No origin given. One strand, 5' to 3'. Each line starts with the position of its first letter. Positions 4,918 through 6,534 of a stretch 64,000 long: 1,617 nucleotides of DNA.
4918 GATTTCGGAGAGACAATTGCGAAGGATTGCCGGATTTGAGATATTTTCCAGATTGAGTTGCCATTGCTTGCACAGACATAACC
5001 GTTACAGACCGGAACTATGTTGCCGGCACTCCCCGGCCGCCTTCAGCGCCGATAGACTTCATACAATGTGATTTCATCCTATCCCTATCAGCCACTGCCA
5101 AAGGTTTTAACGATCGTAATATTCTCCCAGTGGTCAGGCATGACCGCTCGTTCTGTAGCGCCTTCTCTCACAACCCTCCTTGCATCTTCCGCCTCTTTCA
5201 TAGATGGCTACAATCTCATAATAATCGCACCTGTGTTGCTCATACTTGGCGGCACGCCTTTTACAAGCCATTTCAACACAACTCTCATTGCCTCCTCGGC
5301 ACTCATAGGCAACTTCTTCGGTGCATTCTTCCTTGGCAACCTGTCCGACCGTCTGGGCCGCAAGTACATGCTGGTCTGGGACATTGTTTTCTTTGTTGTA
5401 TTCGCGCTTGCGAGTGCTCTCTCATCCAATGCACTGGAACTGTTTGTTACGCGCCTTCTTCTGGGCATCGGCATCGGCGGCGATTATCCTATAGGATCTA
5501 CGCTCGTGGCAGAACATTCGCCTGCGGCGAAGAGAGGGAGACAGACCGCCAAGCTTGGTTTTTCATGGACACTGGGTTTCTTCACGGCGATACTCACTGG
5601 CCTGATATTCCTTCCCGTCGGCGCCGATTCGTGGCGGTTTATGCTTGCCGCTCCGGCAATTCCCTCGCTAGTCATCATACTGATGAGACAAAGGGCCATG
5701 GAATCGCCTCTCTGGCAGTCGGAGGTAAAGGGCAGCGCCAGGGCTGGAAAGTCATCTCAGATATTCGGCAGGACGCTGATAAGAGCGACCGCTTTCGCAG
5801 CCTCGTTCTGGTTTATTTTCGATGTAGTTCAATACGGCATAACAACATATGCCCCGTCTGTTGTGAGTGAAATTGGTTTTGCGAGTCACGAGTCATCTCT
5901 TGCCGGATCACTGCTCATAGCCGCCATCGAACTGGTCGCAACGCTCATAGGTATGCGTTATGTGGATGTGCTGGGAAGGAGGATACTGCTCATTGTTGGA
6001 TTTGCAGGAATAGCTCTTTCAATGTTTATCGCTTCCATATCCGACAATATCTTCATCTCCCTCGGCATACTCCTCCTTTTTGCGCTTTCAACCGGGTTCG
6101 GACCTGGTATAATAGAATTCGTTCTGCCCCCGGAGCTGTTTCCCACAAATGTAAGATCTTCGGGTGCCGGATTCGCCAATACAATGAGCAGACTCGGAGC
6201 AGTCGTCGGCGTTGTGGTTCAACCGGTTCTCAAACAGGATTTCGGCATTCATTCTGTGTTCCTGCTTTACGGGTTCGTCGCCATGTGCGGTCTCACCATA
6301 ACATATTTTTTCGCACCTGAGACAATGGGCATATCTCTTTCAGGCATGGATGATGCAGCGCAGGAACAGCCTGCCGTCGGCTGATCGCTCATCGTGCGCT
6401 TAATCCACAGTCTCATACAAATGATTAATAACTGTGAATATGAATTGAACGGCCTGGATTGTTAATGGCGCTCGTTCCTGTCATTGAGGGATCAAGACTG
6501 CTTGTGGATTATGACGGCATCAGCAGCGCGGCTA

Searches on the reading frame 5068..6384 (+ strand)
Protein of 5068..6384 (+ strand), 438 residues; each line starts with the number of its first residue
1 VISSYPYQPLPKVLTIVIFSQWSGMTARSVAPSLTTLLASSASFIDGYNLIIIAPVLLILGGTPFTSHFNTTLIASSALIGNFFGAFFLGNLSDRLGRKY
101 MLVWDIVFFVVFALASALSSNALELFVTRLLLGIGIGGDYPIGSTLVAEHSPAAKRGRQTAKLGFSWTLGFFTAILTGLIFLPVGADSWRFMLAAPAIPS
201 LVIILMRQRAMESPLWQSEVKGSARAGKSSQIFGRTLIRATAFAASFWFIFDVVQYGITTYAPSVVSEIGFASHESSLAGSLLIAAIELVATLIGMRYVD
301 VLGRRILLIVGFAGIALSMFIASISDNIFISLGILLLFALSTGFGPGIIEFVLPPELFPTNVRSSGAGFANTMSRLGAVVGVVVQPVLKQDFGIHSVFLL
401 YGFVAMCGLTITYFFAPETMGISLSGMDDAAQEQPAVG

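Call 44: search_protein_families(library=ncbifam, proteins=[window:5068-6384:+], max_evalue=0.001)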
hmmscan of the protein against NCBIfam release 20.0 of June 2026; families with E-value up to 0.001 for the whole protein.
window:5068-6384:+ (438 aa): 32 families (the best 25 are shown)
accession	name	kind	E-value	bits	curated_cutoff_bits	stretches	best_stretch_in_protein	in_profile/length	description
TIGR00879.1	SP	subfamily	6.6e-44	150.3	237.8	2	34-230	57-264/510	sugar porter family MFS transporter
NF052357.1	GlucTporGlcPStph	equivalog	4.1e-38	131.3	750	2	36-227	9-198/445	glucose transporter GlcP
TIGR00895.1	2A0115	subfamily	9.7e-38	130.1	418.55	1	35-387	18-396/398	aromatic acid/H+ symport family MFS transporter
TIGR00898.1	2A0119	subfamily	2.2e-35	122.4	550.75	2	69-224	126-276/506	cation transport protein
TIGR00891.1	2A0112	subfamily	6.8e-30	104.4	552.9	1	44-224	22-202/405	sialate:H+ symport family MFS transporter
TIGR00887.1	2A0109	equivalog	8.5e-29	100.8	610.3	2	37-165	19-158/502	phosphate:H+ symporter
NF008586.0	PRK11551.1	equivalog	5.5e-26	91.5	410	1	72-385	53-364/406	3-(3-hydroxy-phenyl)propionate transporter MhpT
NF003024.0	PRK03893.1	subfamily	1.6e-23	83.3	604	1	44-252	31-243/497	sialate:H+ symport family MFS transporter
TIGR00883.1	2A0106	subfamily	6.7e-23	81.4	443.45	1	64-407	30-398/400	metabolite/H+ symporter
NF007484.0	PRK10077.1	equivalog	2.1e-21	76.3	608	2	258-430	290-471/480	D-xylose transporter XylE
NF008963.0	PRK12307.1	equivalog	6e-20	71.8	637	1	43-397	27-389/426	MFS transporter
TIGR00880.1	2_A_01_02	superfamily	1e-19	71.1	131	2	71-207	1-134/141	multidrug resistance protein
NF053517.1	HbztTptrPcaK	equivalog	1e-17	64.2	770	1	48-183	36-168/437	4-hydroxybenzoate transporter PcaK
TIGR00893.1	2A0114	subfamily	1.2e-13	50.8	395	1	73-411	33-394/399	D-galactonate transporter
NF007927.0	PRK10642.1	equivalog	1e-12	47.6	544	1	84-432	81-454/500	glycine betaine/L-proline transporter ProP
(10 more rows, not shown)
